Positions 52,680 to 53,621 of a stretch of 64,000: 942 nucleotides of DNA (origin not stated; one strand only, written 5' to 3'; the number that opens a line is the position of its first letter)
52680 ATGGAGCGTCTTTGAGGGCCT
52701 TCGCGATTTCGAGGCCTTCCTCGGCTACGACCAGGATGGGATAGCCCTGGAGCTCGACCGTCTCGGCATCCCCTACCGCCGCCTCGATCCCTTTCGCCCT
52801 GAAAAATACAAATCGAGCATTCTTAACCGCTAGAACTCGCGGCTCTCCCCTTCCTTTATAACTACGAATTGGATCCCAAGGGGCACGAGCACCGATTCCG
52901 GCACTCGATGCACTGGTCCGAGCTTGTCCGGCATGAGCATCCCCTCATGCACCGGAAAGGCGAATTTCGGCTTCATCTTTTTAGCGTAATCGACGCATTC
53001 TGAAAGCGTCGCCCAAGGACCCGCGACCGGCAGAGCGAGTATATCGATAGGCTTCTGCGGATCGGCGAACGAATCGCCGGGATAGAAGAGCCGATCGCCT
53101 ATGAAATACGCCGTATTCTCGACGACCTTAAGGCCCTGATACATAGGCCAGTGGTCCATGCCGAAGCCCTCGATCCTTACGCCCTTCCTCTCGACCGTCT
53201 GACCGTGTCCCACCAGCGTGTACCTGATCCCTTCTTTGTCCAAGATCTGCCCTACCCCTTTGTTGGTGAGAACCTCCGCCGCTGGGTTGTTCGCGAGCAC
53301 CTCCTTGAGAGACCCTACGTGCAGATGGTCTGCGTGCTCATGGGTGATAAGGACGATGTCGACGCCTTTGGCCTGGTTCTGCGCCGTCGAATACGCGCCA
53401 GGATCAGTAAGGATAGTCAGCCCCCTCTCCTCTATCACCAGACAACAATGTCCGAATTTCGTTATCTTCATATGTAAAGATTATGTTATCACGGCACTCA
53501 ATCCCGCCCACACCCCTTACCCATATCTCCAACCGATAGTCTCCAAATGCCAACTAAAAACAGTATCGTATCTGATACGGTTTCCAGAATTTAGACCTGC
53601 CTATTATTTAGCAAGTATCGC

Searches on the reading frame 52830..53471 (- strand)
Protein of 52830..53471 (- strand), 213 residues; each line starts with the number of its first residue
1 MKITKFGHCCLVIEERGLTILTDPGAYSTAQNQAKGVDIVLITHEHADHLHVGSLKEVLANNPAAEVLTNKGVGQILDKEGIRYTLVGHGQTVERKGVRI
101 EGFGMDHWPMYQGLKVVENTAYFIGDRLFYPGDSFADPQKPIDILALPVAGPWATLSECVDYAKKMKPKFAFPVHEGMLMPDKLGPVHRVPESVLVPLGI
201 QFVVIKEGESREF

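Call 15: search_protein_families(library=pfam, proteins=[window:52830-53471:-], max_evalue=0.01)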
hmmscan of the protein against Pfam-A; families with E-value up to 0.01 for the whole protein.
window:52830-53471:- (213 aa): 3 families
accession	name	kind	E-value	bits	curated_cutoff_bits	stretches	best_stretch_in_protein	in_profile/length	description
PF13483.12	Lactamase_B_3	-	4.2e-28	98.8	24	1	2-175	1-160/160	Beta-lactamase superfamily domain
PF12706.13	Lactamase_B_2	-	1.2e-10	41.8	27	1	20-175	3-199/200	Beta-lactamase superfamily domain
PF00753.33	Lactamase_B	-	8.5e-08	32.8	22.7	1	10-175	8-196/196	Metallo-beta-lactamase superfamily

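Call 17: find_encoding_contigs(protein=window:52830-53471:-, flank=3000, max_places=10)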
Protein window:52830-53471:- (213 aa): no gene with exactly this product is on record in the collection.

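Call 39: find_homologous_proteins(query=window:52830-53471:-, max_evalue=1e-30)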
Query window:52830-53471:- (213 aa): 3748 proteins with E <= 1e-30 among 4272 candidates; the best 120 are listed.
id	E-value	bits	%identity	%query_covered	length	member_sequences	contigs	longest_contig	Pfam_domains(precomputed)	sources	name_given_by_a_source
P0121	9.7e-142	488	100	100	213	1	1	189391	PF12706.14,PF13483.13,PF00753.34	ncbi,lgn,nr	ncbi:MAG: MBL fold metallo-hydrolase [Candidatus Taylorbacteria bacterium]|nr:MBL fold metallo-hydro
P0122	4.8e-113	394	77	100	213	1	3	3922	PF12706.14,PF13483.13,PF00753.34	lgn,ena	-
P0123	1.8e-107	376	73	100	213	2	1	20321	PF12706.14,PF13483.13,PF00753.34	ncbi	-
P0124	8.6e-102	357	72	100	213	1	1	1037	PF12706.14,PF13483.13,PF00753.34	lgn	-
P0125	9.4e-98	344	68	100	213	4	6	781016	PF12706.14,PF13483.13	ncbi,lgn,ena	ncbi:MAG: MBL fold metallo-hydrolase [Patescibacteria group bacterium]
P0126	3.1e-96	339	67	100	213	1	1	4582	PF12706.14,PF13483.13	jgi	jgi:L-ascorbate metabolism protein UlaG (beta-lactamase superfamily)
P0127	1.5e-95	337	68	100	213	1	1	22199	PF12706.14,PF13483.13,PF00753.34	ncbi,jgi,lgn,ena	-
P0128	1.7e-95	337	68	100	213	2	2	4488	PF12706.14,PF13483.13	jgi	jgi:L-ascorbate metabolism protein UlaG (beta-lactamase superfamily)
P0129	2.8e-92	326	64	100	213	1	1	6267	PF12706.14,PF13483.13,PF00753.34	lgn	-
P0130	7.0e-91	322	65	100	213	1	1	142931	PF12706.14,PF13483.13,PF00753.34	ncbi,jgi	ncbi:MAG: hypothetical protein RLZZ67_543 [Candidatus Parcubacteria bacterium]|jgi:L-ascorbate metab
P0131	1.9e-90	320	62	100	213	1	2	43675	PF12706.14,PF13483.13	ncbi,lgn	-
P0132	2.8e-90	320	65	100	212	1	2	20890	PF12706.14,PF13483.13,PF00753.34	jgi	jgi:L-ascorbate metabolism protein UlaG (beta-lactamase superfamily)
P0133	1.4e-88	314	63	100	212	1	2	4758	PF12706.14,PF23023.2,PF13483.13,PF00753.34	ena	-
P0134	2.2e-88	314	64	100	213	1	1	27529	PF12706.14,PF23023.2,PF13483.13,PF00753.34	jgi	-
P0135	5.8e-88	312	62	100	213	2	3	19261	PF12706.14,PF13483.13,PF00753.34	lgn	-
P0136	3.1e-87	310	62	100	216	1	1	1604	PF12706.14,PF13483.13,PF00753.34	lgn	-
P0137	1.5e-85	304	61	100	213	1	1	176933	PF12706.14,PF23023.2,PF13483.13,PF00753.34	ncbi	-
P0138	5.2e-84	299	62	97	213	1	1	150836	PF12706.14,PF13483.13,PF00753.34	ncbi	-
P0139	5.6e-84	299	63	100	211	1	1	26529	PF12706.14,PF23023.2,PF13483.13,PF00753.34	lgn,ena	-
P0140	5.8e-84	299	60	100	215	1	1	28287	PF12706.14,PF23023.2,PF13483.13,PF00753.34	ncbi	-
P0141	1.1e-83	298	61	96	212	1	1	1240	PF12706.14,PF13483.13,PF00753.34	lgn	-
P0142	2.5e-83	297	59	100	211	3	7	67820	PF12706.14,PF23023.2,PF13483.13,PF00753.34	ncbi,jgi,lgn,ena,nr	ncbi:MAG TPA: MBL fold metallo-hydrolase [Candidatus Nanoarchaeia archaeon]|nr:MBL fold metallo-hydr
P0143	2.6e-83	297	60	99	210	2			PF12706.14,PF13483.13,PF00753.34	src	-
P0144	3.0e-83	297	60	100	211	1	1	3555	PF12706.14,PF23023.2,PF13483.13,PF00753.34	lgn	-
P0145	5.6e-83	296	62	100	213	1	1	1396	PF12706.14,PF13483.13,PF00753.34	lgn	-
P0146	1.7e-82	294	62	100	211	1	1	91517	PF12706.14,PF13483.13,PF00753.34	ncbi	ncbi:MAG: MBL fold metallo-hydrolase [Candidatus Jorgensenbacteria bacterium]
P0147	3.1e-82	294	58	100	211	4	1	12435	PF12706.14,PF23023.2,PF13483.13,PF00753.34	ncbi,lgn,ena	-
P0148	3.1e-82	293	59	100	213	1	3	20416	PF12706.14,PF13483.13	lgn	-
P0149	3.2e-82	293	60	100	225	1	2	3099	PF12706.14,PF13483.13,PF00753.34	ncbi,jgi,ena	-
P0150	4.3e-82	293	61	100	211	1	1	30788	PF12706.14,PF23023.2,PF13483.13,PF00753.34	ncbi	-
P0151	5.3e-82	293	61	100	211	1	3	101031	PF12706.14,PF13483.13,PF00753.34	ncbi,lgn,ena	ncbi:MAG: MBL fold metallo-hydrolase [Patescibacteria group bacterium]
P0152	6.5e-82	292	61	100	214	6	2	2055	PF12706.14,PF13483.13,PF00753.34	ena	-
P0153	8.9e-82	292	60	100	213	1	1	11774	PF12706.14,PF13483.13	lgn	-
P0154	9.4e-82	292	58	100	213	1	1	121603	PF12706.14,PF13483.13,PF00753.34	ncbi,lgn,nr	ncbi:MAG: MBL fold metallo-hydrolase [bacterium]|nr:MBL fold metallo-hydrolase [bacterium]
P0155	1.1e-81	292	59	100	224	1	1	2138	PF12706.14,PF13483.13,PF00753.34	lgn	-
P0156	1.7e-81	291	60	100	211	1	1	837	PF12706.14,PF23023.2,PF13483.13,PF00753.34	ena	-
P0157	1.8e-81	291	61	100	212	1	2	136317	PF12706.14,PF13483.13,PF00753.34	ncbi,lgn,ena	-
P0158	2.8e-81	290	58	100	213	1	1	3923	PF12706.14,PF13483.13,PF00753.34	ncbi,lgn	-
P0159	2.9e-81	290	60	100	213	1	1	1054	PF12706.14,PF13483.13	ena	-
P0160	4.8e-81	290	58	100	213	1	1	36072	PF12706.14,PF13483.13,PF00753.34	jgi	jgi:L-ascorbate metabolism protein UlaG (beta-lactamase superfamily)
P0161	6.2e-81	289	61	100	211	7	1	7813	PF12706.14,PF13483.13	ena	-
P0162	9.8e-81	289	59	100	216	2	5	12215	PF12706.14,PF13483.13,PF00753.34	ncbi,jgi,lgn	jgi:L-ascorbate metabolism protein UlaG (beta-lactamase superfamily)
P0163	1.3e-80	288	61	100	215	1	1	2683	PF12706.14,PF13483.13,PF00753.34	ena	-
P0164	1.4e-80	288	58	98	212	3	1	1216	PF12706.14,PF13483.13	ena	-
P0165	1.4e-80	288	60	100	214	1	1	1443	PF12706.14,PF13483.13,PF00753.34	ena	-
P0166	1.6e-80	288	58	100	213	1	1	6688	PF12706.14,PF13483.13,PF00753.34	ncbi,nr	ncbi:MAG: MBL fold metallo-hydrolase [Candidatus Diapherotrites archaeon]|nr:MBL fold metallo-hydrol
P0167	1.6e-80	288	58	100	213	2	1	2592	PF12706.14,PF13483.13,PF00753.34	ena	-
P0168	2.4e-80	287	59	100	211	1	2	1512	PF12706.14,PF23023.2,PF13483.13,PF00753.34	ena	-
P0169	2.6e-80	287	57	100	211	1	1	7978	PF12706.14,PF23023.2,PF13483.13,PF00753.34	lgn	-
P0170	2.6e-80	287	61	97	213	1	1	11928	PF12706.14,PF13483.13,PF00753.34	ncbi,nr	ncbi:MAG: MBL fold metallo-hydrolase [Candidatus Aenigmarchaeota archaeon]|nr:MBL fold metallo-hydro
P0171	3.1e-80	287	59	100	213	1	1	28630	PF12706.14,PF13483.13,PF00753.34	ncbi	-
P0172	4.0e-80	287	59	100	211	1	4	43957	PF12706.14,PF23023.2,PF13483.13,PF00753.34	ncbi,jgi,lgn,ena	-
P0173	5.4e-80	286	60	100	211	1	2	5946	PF12706.14,PF13483.13,PF00753.34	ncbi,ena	-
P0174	6.4e-80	286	58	100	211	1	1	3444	PF12706.14,PF13483.13,PF00753.34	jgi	jgi:L-ascorbate metabolism protein UlaG (beta-lactamase superfamily)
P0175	1.0e-79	285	58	100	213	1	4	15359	PF12706.14,PF13483.13,PF00753.34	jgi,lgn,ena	jgi:L-ascorbate metabolism protein UlaG (beta-lactamase superfamily)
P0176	1.3e-79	285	59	100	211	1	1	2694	PF12706.14,PF13483.13,PF00753.34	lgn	-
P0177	1.3e-79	285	60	100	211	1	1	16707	PF12706.14,PF13483.13,PF00753.34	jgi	jgi:L-ascorbate metabolism protein UlaG (beta-lactamase superfamily)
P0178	1.6e-79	285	57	100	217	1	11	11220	PF12706.14,PF13483.13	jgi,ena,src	-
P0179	1.7e-79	285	57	100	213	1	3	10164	PF12706.14,PF13483.13,PF00753.34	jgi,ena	-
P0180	1.7e-79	285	59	100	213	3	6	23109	PF12706.14,PF13483.13,PF00753.34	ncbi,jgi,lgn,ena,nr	ncbi:MBL fold metallo-hydrolase [Candidatus Woesearchaeota archaeon]|nr:MBL fold metallo-hydrolase [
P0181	3.5e-79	284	58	100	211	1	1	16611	PF12706.14,PF13483.13,PF00753.34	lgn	-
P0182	4.4e-79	283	59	100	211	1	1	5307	PF12706.14,PF13483.13,PF00753.34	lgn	-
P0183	5.3e-79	283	58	100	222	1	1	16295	PF12706.14,PF13483.13,PF00753.34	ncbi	-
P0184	5.5e-79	283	59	100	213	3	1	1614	PF12706.14,PF23023.2,PF13483.13,PF00753.34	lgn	-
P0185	7.5e-79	282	58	100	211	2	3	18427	PF12706.14,PF13483.13,PF00753.34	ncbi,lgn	-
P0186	9.4e-79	282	59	100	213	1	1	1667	PF12706.14,PF13483.13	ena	-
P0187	1.0e-78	282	58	100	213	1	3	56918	PF12706.14,PF13483.13,PF00753.34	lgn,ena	-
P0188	1.1e-78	282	60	100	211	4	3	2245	PF12706.14,PF13483.13,PF00753.34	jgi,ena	-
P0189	1.3e-78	282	59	100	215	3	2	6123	PF12706.14,PF13483.13,PF00753.34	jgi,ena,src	-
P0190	1.4e-78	282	59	97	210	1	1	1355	PF12706.14,PF13483.13,PF00753.34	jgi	-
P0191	1.4e-78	282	58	100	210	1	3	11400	PF12706.14,PF13483.13,PF00753.34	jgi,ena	-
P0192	1.6e-78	281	57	100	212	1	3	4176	PF12706.14,PF13483.13,PF00753.34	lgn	-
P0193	1.9e-78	281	58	97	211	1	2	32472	PF12706.14,PF13483.13,PF00753.34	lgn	-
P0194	2.1e-78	281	59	100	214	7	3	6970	PF12706.14,PF23023.2,PF13483.13,PF00753.34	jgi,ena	-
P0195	2.4e-78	281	58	100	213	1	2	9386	PF12706.14,PF13483.13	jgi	jgi:L-ascorbate metabolism protein UlaG (beta-lactamase superfamily)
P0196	2.5e-78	281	60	99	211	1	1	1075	PF12706.14,PF13483.13,PF00753.34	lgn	-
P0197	2.5e-78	281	56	100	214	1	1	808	PF12706.14,PF23023.2,PF13483.13,PF00753.34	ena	-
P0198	2.8e-78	281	56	100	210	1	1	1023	PF12706.14,PF13483.13,PF00753.34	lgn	-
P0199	3.0e-78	280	58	100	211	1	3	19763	PF12706.14,PF23023.2,PF13483.13,PF00753.34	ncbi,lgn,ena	-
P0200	3.1e-78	280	57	100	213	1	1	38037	PF12706.14,PF13483.13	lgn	-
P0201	3.5e-78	280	57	100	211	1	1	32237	PF12706.14,PF13483.13,PF00753.34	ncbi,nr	ncbi:MAG: MBL fold metallo-hydrolase [Patescibacteria group bacterium]|nr:MBL fold metallo-hydrolase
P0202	3.8e-78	280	59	100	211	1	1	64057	PF12706.14,PF13483.13,PF00753.34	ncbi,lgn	-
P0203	4.6e-78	280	56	97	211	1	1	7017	PF12706.14,PF13483.13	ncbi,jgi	jgi:L-ascorbate metabolism protein UlaG (beta-lactamase superfamily)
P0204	6.7e-78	279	57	100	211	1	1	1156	PF12706.14,PF13483.13,PF00753.34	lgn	-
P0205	7.4e-78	279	59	100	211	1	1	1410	PF12706.14,PF13483.13,PF00753.34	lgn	-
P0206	9.4e-78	279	57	100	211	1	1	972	PF12706.14,PF23023.2,PF13483.13,PF00753.34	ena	-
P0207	9.7e-78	279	58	100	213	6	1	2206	PF12706.14,PF13483.13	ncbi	-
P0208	1.3e-77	278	57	100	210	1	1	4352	PF12706.14,PF13483.13,PF00753.34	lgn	-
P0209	1.3e-77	278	57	100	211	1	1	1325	PF12706.14,PF13483.13,PF00753.34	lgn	-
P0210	1.5e-77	278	57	100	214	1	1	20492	PF12706.14,PF13483.13,PF00753.34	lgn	-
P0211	1.5e-77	278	58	100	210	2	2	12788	PF12706.14,PF13483.13,PF00753.34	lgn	-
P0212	1.6e-77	278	57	100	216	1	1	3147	PF12706.14,PF13483.13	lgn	-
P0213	1.6e-77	278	57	100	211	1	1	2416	PF12706.14,PF23023.2,PF13483.13,PF00753.34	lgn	-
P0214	1.7e-77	278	57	100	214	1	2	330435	PF12706.14,PF13483.13,PF00753.34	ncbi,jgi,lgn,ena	-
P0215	2.0e-77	278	57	100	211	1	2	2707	PF12706.14,PF13483.13,PF00753.34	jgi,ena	-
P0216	2.0e-77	278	58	100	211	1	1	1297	PF12706.14,PF13483.13,PF00753.34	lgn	-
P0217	2.4e-77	278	56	100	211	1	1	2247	PF12706.14,PF13483.13,PF00753.34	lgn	-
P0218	2.5e-77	277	59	100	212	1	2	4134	PF12706.14,PF13483.13,PF00753.34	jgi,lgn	-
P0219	2.5e-77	277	58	100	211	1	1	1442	PF12706.14,PF13483.13,PF00753.34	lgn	-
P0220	2.8e-77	277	57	100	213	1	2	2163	PF12706.14,PF13483.13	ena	-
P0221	3.0e-77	277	57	100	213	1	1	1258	PF12706.14,PF13483.13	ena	-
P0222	3.0e-77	277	57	100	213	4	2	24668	PF12706.14,PF13483.13,PF00753.34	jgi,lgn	jgi:L-ascorbate metabolism protein UlaG (beta-lactamase superfamily)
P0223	3.1e-77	277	57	100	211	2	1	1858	PF12706.14,PF23023.2,PF13483.13,PF00753.34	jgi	jgi:L-ascorbate metabolism protein UlaG (beta-lactamase superfamily)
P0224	3.3e-77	277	58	100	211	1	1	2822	PF12706.14,PF13483.13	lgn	-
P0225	3.5e-77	277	58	97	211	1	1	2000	PF12706.14,PF13483.13,PF00753.34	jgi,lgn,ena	-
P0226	3.5e-77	277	56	100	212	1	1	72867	PF12706.14,PF13483.13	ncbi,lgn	-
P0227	3.7e-77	277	58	100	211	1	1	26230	PF12706.14,PF23023.2,PF13483.13,PF00753.34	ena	-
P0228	4.4e-77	277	59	100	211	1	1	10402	PF12706.14,PF13483.13,PF00753.34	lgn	-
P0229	4.4e-77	277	58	100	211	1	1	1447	PF12706.14,PF13483.13,PF00753.34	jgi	jgi:L-ascorbate metabolism protein UlaG (beta-lactamase superfamily)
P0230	5.1e-77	276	56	100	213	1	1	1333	PF12706.14,PF13483.13,PF00753.34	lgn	-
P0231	5.5e-77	276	56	100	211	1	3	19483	PF12706.14,PF13483.13,PF00753.34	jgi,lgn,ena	jgi:L-ascorbate metabolism protein UlaG (beta-lactamase superfamily)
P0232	5.5e-77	276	58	100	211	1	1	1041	PF12706.14,PF23023.2,PF13483.13,PF00753.34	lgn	-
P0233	6.6e-77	276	55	100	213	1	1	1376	PF12706.14,PF23023.2,PF13483.13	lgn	-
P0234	7.0e-77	276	58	100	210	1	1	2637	PF12706.14,PF23023.2,PF13483.13,PF00753.34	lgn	-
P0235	7.3e-77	276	56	100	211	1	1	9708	PF12706.14,PF23023.2,PF13483.13,PF00753.34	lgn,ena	-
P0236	7.8e-77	276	55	100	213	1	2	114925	PF12706.14,PF13483.13,PF00753.34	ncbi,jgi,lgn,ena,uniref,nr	ncbi:hypothetical protein COU20_01820 [Candidatus Kaiserbacteria bacterium CG10_big_fil_rev_8_21_14_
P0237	9.2e-77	276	56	100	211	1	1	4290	PF12706.14,PF13483.13,PF00753.34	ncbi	-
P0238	1.0e-76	275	55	100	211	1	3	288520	PF12706.14,PF13483.13,PF00753.34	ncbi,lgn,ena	-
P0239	1.1e-76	275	57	100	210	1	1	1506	PF12706.14,PF13483.13,PF00753.34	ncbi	-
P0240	1.5e-76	275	56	100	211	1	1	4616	PF12706.14,PF13483.13,PF00753.34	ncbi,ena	-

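Call 40: find_encoding_contigs(protein=P0122, flank=3000, max_places=3)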
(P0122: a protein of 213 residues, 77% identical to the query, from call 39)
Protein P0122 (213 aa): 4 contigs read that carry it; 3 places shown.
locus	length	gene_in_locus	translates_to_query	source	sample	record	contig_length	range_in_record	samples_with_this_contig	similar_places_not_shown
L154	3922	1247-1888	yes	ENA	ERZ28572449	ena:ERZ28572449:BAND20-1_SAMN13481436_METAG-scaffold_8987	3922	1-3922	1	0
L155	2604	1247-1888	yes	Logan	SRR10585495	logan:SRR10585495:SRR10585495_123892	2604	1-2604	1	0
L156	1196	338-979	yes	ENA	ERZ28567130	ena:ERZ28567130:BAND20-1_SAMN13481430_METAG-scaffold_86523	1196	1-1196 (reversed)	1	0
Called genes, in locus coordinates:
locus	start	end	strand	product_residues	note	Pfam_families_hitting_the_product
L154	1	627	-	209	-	?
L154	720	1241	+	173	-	-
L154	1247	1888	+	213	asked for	PF00753:Lactamase_B (weak), PF13483:Lactamase_B_3, PF12706:Lactamase_B_2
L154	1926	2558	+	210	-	-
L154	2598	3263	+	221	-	PF04264:YceI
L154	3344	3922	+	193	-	?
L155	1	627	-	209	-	?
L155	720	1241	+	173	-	-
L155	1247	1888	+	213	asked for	PF00753:Lactamase_B (weak), PF13483:Lactamase_B_3, PF12706:Lactamase_B_2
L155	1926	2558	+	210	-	-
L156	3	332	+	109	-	?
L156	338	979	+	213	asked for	PF00753:Lactamase_B (weak), PF13483:Lactamase_B_3, PF12706:Lactamase_B_2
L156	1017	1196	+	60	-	?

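Call 41: find_encoding_contigs(protein=P0123, flank=3000, max_places=2)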
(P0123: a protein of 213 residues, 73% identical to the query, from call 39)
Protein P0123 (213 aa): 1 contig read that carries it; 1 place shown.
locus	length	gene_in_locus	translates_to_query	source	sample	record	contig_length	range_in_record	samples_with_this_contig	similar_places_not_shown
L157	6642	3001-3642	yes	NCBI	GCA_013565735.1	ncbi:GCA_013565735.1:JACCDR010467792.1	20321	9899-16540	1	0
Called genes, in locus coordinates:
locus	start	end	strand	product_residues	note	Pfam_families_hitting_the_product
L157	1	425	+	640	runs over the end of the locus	PF01471:PG_binding_1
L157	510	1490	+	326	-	PF00932:LTD (faint)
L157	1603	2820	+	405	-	PF00932:LTD, PF00801:PKD (weak), PF18911:PKD_4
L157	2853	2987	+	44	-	-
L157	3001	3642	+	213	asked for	PF00753:Lactamase_B (faint), PF13483:Lactamase_B_3, PF12706:Lactamase_B_2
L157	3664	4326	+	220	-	PF04264:YceI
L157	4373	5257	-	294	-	PF23023:Anti-Pycsar_Apyc1, PF00753:Lactamase_B, PF12706:Lactamase_B_2 (faint)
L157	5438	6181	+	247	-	PF01978:TrmB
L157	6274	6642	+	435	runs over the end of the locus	PF00226:DnaJ (weak), PF03572:Peptidase_S41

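Call 55: find_encoding_contigs(protein=P0121, flank=10000, max_places=3)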
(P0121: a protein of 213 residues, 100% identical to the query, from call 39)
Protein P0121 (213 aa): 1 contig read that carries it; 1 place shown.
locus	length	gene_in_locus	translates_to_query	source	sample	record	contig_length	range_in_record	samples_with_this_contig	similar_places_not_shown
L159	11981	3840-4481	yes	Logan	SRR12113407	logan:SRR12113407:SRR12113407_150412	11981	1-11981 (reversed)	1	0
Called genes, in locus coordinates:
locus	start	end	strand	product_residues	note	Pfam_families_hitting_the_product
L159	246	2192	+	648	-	PF01471:PG_binding_1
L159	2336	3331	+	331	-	PF00932:LTD (faint)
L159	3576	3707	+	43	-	-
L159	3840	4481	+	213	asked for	PF00753:Lactamase_B (weak), PF13483:Lactamase_B_3, PF12706:Lactamase_B_2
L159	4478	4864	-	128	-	PF01467:CTP_transf_like (weak)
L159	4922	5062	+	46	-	-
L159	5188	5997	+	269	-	PF08299:Bac_DnaA_C (weak)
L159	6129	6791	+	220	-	PF04264:YceI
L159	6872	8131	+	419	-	PF14240:YHYH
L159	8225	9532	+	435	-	PF00226:DnaJ, PF03572:Peptidase_S41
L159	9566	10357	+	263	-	-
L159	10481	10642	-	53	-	-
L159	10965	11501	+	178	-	PF00466:Ribosomal_L10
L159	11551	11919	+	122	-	PF16320:Ribosomal_L12_N, PF00542:Ribosomal_L12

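Call 72: search_protein_families(library=ncbifam, proteins=[L157:5438-6181:+], max_evalue=0.01)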
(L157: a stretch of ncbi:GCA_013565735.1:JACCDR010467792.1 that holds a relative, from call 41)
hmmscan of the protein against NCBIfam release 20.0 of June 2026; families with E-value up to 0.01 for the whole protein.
L157:5438-6181:+ (247 aa): 5 families
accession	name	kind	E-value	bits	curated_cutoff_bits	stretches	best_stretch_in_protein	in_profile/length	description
NF047392.1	TransRegTrmBHalo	equivalog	1.1e-06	27.9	500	1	5-98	7-99/349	HTH-type sugar sensing transcriptional regulator TrmB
NF047390.1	TransRegTrmBL1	equivalog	9e-05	21.6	650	1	6-93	5-92/341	HTH-type sugar sensing transcriptional regulator TrmBL1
NF040851.1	tran_reg_TrmB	equivalog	9.3e-05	21.7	600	1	3-104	3-103/338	HTH-type sugar-sensing transcriptional regulator TrmB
NF041141.1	tran_reg_TrmBL2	equivalog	0.00088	18.9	530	1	17-107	17-104/264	HTH-type transcriptional regulator TrmBL2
NF047835.1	UbiqAccUbiK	equivalog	0.0015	18.9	100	1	80-105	57-82/91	ubiquinone biosynthesis accessory factor UbiK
